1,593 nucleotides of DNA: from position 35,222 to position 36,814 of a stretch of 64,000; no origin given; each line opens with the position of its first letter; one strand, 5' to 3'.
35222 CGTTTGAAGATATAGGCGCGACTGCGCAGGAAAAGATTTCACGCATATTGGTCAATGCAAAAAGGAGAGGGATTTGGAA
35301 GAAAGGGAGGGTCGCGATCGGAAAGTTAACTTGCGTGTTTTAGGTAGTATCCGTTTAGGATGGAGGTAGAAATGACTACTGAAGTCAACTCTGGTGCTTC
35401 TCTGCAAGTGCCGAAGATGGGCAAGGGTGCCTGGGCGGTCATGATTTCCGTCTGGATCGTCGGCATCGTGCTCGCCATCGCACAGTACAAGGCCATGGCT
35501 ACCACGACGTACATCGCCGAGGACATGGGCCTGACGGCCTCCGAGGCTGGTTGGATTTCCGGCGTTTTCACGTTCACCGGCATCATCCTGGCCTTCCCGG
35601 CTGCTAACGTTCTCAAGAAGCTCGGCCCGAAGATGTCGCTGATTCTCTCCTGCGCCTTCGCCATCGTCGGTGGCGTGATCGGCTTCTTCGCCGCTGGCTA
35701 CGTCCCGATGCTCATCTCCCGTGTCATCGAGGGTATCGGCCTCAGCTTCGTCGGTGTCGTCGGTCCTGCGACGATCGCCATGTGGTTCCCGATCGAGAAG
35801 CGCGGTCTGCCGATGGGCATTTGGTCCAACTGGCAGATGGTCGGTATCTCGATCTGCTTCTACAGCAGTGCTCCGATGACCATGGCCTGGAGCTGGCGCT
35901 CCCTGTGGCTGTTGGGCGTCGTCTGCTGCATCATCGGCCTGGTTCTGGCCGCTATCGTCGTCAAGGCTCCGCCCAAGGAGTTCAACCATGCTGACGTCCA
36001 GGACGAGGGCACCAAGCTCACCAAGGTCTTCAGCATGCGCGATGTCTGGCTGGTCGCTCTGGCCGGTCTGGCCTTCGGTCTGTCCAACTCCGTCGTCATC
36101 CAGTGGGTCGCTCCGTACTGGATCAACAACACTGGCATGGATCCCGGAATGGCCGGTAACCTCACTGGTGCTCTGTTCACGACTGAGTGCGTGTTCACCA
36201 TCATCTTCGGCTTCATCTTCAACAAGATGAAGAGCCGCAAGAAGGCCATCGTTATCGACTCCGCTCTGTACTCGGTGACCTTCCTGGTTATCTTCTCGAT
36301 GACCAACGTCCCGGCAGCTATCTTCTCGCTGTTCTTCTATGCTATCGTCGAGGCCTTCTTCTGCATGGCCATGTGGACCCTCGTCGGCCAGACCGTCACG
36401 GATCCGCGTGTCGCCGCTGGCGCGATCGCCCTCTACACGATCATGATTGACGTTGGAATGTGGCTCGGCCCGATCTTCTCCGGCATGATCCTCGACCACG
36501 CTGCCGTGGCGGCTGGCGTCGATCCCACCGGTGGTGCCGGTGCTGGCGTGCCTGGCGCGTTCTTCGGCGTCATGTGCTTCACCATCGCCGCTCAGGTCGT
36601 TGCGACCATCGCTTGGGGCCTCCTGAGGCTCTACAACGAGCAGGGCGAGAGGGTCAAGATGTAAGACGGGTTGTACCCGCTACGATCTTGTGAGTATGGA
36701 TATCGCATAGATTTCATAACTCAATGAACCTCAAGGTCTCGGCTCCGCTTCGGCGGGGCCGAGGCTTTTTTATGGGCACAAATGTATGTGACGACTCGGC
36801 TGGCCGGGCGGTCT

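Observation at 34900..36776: Two paralogous MFS transporter cassettes inserted into the cobalamin locus (second copy at 46440-48276)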

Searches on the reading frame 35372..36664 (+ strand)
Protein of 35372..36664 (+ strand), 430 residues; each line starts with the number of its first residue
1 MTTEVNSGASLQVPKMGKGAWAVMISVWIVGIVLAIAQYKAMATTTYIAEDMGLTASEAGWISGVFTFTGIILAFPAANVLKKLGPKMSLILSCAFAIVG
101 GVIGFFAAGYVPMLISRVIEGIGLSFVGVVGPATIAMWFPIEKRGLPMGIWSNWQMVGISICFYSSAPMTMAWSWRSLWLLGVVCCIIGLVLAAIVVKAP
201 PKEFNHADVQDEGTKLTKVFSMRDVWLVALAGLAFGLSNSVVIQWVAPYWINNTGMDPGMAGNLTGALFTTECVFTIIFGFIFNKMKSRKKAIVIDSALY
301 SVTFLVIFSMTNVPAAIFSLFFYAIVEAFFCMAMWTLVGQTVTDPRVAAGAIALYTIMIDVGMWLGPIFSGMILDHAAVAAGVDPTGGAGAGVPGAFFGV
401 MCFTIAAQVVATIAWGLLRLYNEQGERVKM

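Call 9: search_protein_families(library=pfam, proteins=[window:35372-36664:+])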
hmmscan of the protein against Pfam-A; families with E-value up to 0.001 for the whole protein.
window:35372-36664:+ (430 aa): 3 families
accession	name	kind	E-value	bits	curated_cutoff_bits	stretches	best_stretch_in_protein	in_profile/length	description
PF07690.21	MFS_1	-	1e-40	140.2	33.4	2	27-367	1-347/347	Major Facilitator Superfamily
PF00083.30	Sugar_tr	-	0.00011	21.7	22.3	1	50-196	43-188/452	Sugar (and other) transporter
PF12832.13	MFS_1_like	-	0.00036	20.1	25.2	1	50-377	27-365/373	MFS_1 like family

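Call 13: search_protein_families(library=ncbifam, proteins=[window:35372-36664:+], max_evalue=0.01)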
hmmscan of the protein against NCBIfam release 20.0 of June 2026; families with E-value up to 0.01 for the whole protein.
window:35372-36664:+ (430 aa): 11 families
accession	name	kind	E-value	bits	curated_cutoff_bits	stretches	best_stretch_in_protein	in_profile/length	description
TIGR00893.1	2A0114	subfamily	3.6e-16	59.1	395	1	43-377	16-374/399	D-galactonate transporter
TIGR00896.1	CynX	subfamily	5.3e-10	38.9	406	1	42-378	20-350/355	CynX/NimT family MFS transporter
TIGR00880.1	2_A_01_02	superfamily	2.5e-09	37.4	131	1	73-197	14-138/141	multidrug resistance protein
TIGR00881.1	2A0104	subfamily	6e-09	35.4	407.75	1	43-376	16-372/379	phosphoglycerate transporter protein PgtP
TIGR00886.1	2A0108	subfamily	1.1e-07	31.2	311.7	1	45-330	25-332/368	NarK family nitrate/nitrite MFS transporter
NF033135.1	cmx_cmrA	equivalog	3.6e-07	29.6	400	1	46-382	27-357/374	Cmx/CmrA family chloramphenicol efflux MFS transporter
TIGR00711.1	efflux_EmrB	subfamily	2.8e-06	26.4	230.2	1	24-213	3-192/485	DHA2 family efflux MFS transporter permease subunit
TIGR00891.1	2A0112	subfamily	6.2e-06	25.5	552.9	1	13-199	3-191/405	sialate:H+ symport family MFS transporter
NF002982.0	PRK03699.1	equivalog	0.00013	21.2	221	1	62-380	45-360/395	MFS transporter TsgA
NF000089.1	qac_MFS_AB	exception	0.00098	18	900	1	281-376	75-170/514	QacA/B family quaternary ammonium compound efflux MFS transporter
TIGR00897.2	2A0118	subfamily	0.0024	16.9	375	1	45-376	31-376/401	RbtT/DalT/CsbX family MFS transporter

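Call 14: find_homologous_proteins(query=window:35372-36664:+)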
Query window:35372-36664:+ (430 aa): 65 proteins with E <= 0.001 among 8000 candidates.
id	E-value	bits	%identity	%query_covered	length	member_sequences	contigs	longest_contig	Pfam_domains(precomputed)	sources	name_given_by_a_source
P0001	2.4e-278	941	100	100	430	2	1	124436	PF07690.22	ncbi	ncbi:MAG: CynX/NimT family MFS transporter [Coriobacteriales bacterium]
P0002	4.5e-234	795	82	100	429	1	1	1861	PF00083.31,PF07690.22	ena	-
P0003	1.4e-231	787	81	100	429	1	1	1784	PF00083.31,PF07690.22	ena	-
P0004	1.4e-216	738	77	100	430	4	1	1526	PF07690.22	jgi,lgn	jgi:MFS family permease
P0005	3.0e-213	727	75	100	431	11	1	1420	PF00083.31,PF07690.22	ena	-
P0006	2.3e-168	579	86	68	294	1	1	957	PF07690.22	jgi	jgi:predicted MFS family arabinose efflux permease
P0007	7.3e-149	514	58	97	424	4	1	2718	PF00083.31,PF07690.22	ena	-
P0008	2.6e-147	509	58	97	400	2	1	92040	PF00083.31,PF07690.22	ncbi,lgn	-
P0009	3.5e-129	450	52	97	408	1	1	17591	PF00083.31,PF07690.22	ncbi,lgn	-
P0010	1.0e-128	448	51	96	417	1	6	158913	PF13347.13,PF07690.22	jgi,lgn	jgi:predicted MFS family arabinose efflux permease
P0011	2.0e-100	355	44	100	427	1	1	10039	PF00083.31,PF07690.22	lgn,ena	-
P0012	1.3e-99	352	42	99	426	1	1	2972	PF00083.31,PF07690.22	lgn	-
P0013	6.8e-98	347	43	100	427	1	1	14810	PF00083.31,PF07690.22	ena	-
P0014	7.4e-98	346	43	100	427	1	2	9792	PF00083.31,PF07690.22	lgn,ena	-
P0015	1.2e-97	346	43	96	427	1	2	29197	PF00083.31,PF07690.22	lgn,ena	-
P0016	8.9e-97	343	42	97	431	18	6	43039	PF00083.31,PF07690.22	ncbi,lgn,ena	-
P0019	3.7e-90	321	40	98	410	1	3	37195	PF13347.13,PF07690.22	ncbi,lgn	ncbi:MAG: MFS transporter [Gordonibacter sp.]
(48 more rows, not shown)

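Call 16: find_encoding_contigs(protein=P0008, flank=10000, max_places=3)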
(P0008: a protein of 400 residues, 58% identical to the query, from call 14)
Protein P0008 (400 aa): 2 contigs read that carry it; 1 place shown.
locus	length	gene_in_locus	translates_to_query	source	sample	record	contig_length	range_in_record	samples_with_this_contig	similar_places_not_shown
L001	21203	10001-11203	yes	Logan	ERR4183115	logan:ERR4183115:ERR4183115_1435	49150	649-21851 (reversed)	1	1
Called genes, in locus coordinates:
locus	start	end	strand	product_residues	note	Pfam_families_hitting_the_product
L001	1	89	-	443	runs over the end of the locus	-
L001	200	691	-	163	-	-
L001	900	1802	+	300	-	PF03069:FmdA_AmdA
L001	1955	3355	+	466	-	PF00324:AA_permease, PF13520:AA_permease_2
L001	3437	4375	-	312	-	PF00196:GerE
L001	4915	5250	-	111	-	-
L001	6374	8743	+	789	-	PF04879:Molybdop_Fe4S4, PF00384:Molybdopterin, PF01568:Molydop_binding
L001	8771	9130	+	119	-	PF13247:Fer4_11 (weak)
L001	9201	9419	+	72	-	-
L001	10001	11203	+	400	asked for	PF00083:Sugar_tr (weak), PF07690:MFS_1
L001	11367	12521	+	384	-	PF05698:Trigger_C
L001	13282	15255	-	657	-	PF00664:ABC_membrane, PF02463:SMC_N (weak), PF00005:ABC_tran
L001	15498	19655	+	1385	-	PF00664:ABC_membrane, PF13191:AAA_16 (faint), PF03193:RsgA_GTPase (faint), PF00005:ABC_tran, PF01935:DUF87 (faint), PF02463:SMC_N (faint), PF00664:ABC_membrane (weak), PF00005:ABC_tran, +2 more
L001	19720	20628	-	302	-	PF10609:ParA, PF01656:CbiA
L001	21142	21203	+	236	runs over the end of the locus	?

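Call 17: find_encoding_contigs(protein=P0010, flank=10000, max_places=3)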
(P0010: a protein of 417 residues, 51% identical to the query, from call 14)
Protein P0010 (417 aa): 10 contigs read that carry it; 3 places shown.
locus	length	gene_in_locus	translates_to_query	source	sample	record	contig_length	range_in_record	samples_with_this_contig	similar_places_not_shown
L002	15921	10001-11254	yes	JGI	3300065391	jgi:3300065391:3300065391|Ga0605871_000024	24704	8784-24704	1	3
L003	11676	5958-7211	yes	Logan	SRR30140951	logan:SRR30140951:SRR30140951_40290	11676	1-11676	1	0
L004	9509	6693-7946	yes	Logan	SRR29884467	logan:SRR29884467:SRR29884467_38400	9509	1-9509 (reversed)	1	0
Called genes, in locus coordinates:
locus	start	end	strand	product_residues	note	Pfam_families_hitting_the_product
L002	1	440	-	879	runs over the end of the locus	PF21423:AhtL-like_1st, PF00384:Molybdopterin, PF01568:Molydop_binding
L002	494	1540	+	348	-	PF00126:HTH_1, PF03466:LysR_substrate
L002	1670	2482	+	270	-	PF00376:MerR, PF13411:MerR_1, PF06445:GyrI-like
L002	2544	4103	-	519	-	-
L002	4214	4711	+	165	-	-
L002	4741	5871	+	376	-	PF05698:Trigger_C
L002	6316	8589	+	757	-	PF04879:Molybdop_Fe4S4, PF00384:Molybdopterin, PF01568:Molydop_binding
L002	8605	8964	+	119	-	-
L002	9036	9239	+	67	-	-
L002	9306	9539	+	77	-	-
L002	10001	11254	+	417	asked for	PF13347:MFS_2 (faint), PF07690:MFS_1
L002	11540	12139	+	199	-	PF00440:TetR_N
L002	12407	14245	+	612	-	PF01266:DAO (faint), PF12831:FAD_oxidored (weak), PF00890:FAD_binding_2, PF02910:Succ_DH_flav_C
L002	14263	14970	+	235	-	PF13085:Fer2_3, PF13237:Fer4_10 (weak), PF13183:Fer4_8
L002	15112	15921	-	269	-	?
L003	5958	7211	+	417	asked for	PF13347:MFS_2 (faint), PF07690:MFS_1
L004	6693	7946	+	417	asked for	PF13347:MFS_2 (faint), PF07690:MFS_1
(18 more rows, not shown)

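Call 18: find_encoding_contigs(protein=P0009, flank=10000, max_places=3)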
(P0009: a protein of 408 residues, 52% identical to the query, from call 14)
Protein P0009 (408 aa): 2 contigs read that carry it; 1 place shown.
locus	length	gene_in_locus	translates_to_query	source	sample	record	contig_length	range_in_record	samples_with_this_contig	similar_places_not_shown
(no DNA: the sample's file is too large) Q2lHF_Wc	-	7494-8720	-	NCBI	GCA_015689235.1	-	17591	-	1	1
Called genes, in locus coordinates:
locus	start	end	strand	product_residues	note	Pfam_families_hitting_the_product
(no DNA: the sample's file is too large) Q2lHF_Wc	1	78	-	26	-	?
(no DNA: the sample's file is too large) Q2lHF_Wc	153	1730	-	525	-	PF00196:GerE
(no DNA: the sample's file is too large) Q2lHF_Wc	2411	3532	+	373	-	PF05698:Trigger_C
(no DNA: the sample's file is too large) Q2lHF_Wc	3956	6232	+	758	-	PF04879:Molybdop_Fe4S4, PF00384:Molybdopterin, PF01568:Molydop_binding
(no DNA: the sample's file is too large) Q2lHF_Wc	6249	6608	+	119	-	-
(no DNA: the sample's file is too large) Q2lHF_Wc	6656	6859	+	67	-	-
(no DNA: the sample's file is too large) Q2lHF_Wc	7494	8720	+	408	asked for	PF00083:Sugar_tr, PF07690:MFS_1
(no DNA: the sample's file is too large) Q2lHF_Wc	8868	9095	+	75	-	-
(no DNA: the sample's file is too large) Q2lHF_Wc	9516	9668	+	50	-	-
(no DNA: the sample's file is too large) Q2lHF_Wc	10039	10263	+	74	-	-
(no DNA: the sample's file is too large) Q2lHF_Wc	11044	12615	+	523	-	PF00196:GerE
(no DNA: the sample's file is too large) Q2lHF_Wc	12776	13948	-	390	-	PF07690:MFS_1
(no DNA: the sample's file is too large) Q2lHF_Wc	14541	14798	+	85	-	-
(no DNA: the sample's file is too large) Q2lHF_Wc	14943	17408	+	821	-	PF04879:Molybdop_Fe4S4, PF00384:Molybdopterin, PF01568:Molydop_binding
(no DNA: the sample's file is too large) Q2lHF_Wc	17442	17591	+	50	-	?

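Call 34: find_related_loci(query=window:35372-36664:+, collection=metagenome_contigs, flank=10000)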
Query window:35372-36664:+ (430 aa) in metagenome_contigs; peptide patterns used: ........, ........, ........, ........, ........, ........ (x = any residue, [..] = any of these).
14 stretches matched a pattern; 6 encode a relative of the query (tblastn E <= 1e-3); 6 distinct loci.
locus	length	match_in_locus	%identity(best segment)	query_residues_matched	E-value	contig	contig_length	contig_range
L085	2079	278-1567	78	1-430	0e+0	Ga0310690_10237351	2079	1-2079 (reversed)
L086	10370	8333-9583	42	14-430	6e-109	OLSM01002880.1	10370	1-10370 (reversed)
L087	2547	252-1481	42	18-426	7e-112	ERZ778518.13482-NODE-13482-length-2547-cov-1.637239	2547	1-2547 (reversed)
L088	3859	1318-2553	38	1-429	5e-87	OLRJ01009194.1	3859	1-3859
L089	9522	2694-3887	39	20-428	2e-80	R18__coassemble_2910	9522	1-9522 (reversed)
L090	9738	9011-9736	47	14-239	1e-62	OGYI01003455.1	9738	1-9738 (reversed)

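Call 40: search_solved_structures(query=window:35372-36664:+, max_evalue=0.01)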
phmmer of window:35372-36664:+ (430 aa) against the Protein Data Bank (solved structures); distinct sequences matched with E-value up to 0.01: 5.
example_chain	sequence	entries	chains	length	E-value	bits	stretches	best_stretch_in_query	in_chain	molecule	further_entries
6e9o_B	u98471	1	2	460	2.9e-06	29.7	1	13-191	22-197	D-galactonate transport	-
6e9n_A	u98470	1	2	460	3.8e-06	29.4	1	13-191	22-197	D-galactonate transport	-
7aar_A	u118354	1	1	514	6.2e-05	25.3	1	68-212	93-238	Sugar transport protein 10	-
7aaq_A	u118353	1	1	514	0.00012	24.4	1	68-212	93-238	Sugar transport protein 10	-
6h7d_A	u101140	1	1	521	0.00012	24.4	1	68-212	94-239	Sugar transport protein 10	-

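Call 42: find_encoding_contigs(protein=P0005, flank=10000, max_places=6)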
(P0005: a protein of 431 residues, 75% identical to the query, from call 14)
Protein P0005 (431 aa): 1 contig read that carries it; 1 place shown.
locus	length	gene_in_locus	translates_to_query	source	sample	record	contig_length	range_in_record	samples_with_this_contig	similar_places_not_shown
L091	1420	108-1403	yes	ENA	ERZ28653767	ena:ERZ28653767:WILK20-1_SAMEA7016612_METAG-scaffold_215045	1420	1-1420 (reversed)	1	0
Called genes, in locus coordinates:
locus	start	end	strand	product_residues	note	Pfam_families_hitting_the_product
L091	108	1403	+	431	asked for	PF00083:Sugar_tr (weak), PF07690:MFS_1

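Call 43: find_encoding_contigs(protein=P0002, flank=10000, max_places=6)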
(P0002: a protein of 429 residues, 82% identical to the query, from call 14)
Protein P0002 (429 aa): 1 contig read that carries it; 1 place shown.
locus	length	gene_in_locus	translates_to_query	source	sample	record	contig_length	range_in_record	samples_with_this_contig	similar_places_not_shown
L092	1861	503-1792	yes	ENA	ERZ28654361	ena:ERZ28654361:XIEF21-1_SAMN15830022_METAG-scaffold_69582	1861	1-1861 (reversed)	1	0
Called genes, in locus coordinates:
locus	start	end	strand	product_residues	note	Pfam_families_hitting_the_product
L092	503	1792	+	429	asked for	PF00083:Sugar_tr (weak), PF07690:MFS_1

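Call 44: find_encoding_contigs(protein=P0003, flank=10000, max_places=6)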
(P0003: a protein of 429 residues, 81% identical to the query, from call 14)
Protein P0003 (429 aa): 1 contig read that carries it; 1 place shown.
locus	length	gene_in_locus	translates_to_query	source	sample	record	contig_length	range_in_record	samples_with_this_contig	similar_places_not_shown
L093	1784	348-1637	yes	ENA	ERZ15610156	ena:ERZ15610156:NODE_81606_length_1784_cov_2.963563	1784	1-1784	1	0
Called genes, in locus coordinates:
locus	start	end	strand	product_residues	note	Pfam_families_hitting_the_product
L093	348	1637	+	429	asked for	PF00083:Sugar_tr (weak), PF07690:MFS_1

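Call 85: predict_structure(alignment_id=A6)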
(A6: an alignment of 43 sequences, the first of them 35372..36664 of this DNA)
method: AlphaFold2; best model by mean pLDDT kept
length: 430 residues; sequences in the alignment: 43
mean_pLDDT: 91.6   pTM: 0.89
mean pLDDT of the five models: 91.6, 90.5, 90.4, 89.6, 87.5
residues with pLDDT >= 90: 331; 70-90: 83; 50-70: 6; < 50: 10
segments of 3 or more residues with pLDDT < 50: 1-10
pLDDT, mean of each block of 10 residues (from residue 1): 39 78 98 95 86 88 87 95 97 97 93 94 93 96 95 95 91 92 97 97 93 92 97 95 90 89 93 97 92 96 94 92 96 94 95 96 94 93 85 88 97 96 82
secondary structure, 60 per line:
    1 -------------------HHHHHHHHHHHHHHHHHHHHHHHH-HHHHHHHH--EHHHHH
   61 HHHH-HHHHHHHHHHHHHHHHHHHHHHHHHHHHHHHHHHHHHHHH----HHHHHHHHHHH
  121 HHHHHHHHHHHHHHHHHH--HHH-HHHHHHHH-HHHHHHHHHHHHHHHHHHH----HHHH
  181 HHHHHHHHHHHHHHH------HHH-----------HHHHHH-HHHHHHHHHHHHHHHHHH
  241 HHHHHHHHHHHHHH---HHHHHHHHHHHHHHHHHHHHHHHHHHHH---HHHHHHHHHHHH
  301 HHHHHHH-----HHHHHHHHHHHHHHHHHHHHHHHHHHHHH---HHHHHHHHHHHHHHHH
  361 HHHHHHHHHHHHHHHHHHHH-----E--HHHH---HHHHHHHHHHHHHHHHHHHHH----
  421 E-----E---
elements in order: H20-43 H45-52 H56-64 H66-105 H110-138 H145-152 H154-172 H177-195 H216-221 H223-254 H258-285 H289-307 H313-341 H345-380 H389-392 H396-416

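Call 88: fold_search(model_id=the predicted structure, library=pdb)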
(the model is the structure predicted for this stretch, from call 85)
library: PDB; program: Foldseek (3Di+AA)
matches with E <= 10: 766; with E <= 0.001: 478
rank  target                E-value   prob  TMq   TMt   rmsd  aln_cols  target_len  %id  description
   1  6zgr_A                3.0e-12  1.00  0.72  0.77   4.6       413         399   17  Crystal structure of a MFS transporter with bound 1-hydroxynaphthalene-2-carboxylic acid at 2.67 Angstroem resolution (released 2021-10-20)
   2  6g9x_A                3.0e-12  1.00  0.71  0.77   4.8       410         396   16  Crystal structure of a MFS transporter at 2.54 Angstroem resolution (released 2019-07-03)
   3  6hcl_A                5.7e-12  1.00  0.72  0.78   4.5       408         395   18  Crystal structure of a MFS transporter with Ligand at 2.69 Angstroem resolution (released 2019-07-03)
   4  6zgs_A                6.3e-12  1.00  0.75  0.80   4.5       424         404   17  Crystal structure of a MFS transporter with bound 3-phenylpropanoic acid at 2.39 Angstroem resolution (released 2021-10-20)
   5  6hcl_B                7.5e-12  1.00  0.71  0.82   3.8       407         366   17  Crystal structure of a MFS transporter with Ligand at 2.69 Angstroem resolution (released 2019-07-03)
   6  8wvg_A                7.8e-12  1.00  0.71  0.77   4.4       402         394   16  Human VMAT2 in complex with tetrabenazine (released 2024-09-25)
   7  6zgr_B                8.2e-12  1.00  0.71  0.82   3.7       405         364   17  Crystal structure of a MFS transporter with bound 1-hydroxynaphthalene-2-carboxylic acid at 2.67 Angstroem resolution (released 2021-10-20)
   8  8wlk                  9.7e-12  1.00  0.71  0.78   4.8       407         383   16  Cryo-EM structure of human VMAT2 in presence of Tetrabenazine, determined in an outward-facing conformation (released 2024-06-12)
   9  6e9o_A                1.1e-11  1.00  0.69  0.75   4.9       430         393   16  E. coli D-galactonate:proton symporter mutant E133Q in the outward substrate-bound form (released 2019-05-22)
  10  8t69                  1.3e-11  1.00  0.70  0.77   4.9       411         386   16  Human VMAT2 in complex with tetrabenazine (released 2023-11-01)
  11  6e9n_A                1.4e-11  1.00  0.71  0.74   4.7       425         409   16  E. coli D-galactonate:proton symporter in the inward open form (released 2019-05-22)
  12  8vzo_A                1.7e-11  1.00  0.73  0.75   4.7       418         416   14  Cryo-EM structure of FLVCR2 in the outward-facing state with choline bound (released 2024-05-01)
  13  8thr                  1.7e-11  1.00  0.71  0.77   4.6       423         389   16  Structure of the human vesicular monoamine transporter 2 (VMAT2) bound to tetrabenazine in an occluded conformation (released 2023-10-25)
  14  8u3d                  1.7e-11  1.00  0.71  0.72   6.1       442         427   15  Structure of Apo Sialin at pH7.5 (released 2024-05-29)
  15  8u3f                  1.9e-11  1.00  0.75  0.74   5.2       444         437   15  Structure of Apo Sialin R168K mutant (released 2024-05-29)
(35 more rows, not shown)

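Call 92: find_encoding_contigs(protein=P0016, flank=6000, max_places=2)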
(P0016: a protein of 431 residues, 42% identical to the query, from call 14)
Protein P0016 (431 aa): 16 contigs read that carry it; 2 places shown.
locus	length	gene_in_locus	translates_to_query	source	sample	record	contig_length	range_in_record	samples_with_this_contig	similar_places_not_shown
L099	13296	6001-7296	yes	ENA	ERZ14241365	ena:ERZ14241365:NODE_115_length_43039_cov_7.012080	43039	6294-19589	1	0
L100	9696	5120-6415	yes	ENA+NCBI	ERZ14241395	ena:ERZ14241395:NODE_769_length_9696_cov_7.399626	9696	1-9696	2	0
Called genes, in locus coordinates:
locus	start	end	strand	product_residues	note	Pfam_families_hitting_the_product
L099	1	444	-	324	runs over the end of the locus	PF00196:GerE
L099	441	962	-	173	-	-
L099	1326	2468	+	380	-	PF05698:Trigger_C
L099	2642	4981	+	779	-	PF04879:Molybdop_Fe4S4, PF00384:Molybdopterin, PF01568:Molydop_binding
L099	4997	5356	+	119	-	PF13247:Fer4_11 (faint)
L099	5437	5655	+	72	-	-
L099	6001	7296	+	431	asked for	PF00083:Sugar_tr, PF07690:MFS_1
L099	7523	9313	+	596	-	PF00999:Na_H_Exchanger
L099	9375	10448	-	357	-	PF04892:VanZ-LLP1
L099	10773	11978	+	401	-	PF13784:Fic_N (faint), PF02661:Fic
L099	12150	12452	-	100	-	PF22277:EncFtn-like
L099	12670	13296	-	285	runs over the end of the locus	PF00763:THF_DHG_CYH, PF02882:THF_DHG_CYH_C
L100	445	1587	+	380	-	PF05698:Trigger_C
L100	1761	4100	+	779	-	PF04879:Molybdop_Fe4S4, PF00384:Molybdopterin, PF01568:Molydop_binding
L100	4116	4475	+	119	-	PF13247:Fer4_11 (faint)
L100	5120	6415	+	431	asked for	PF00083:Sugar_tr, PF07690:MFS_1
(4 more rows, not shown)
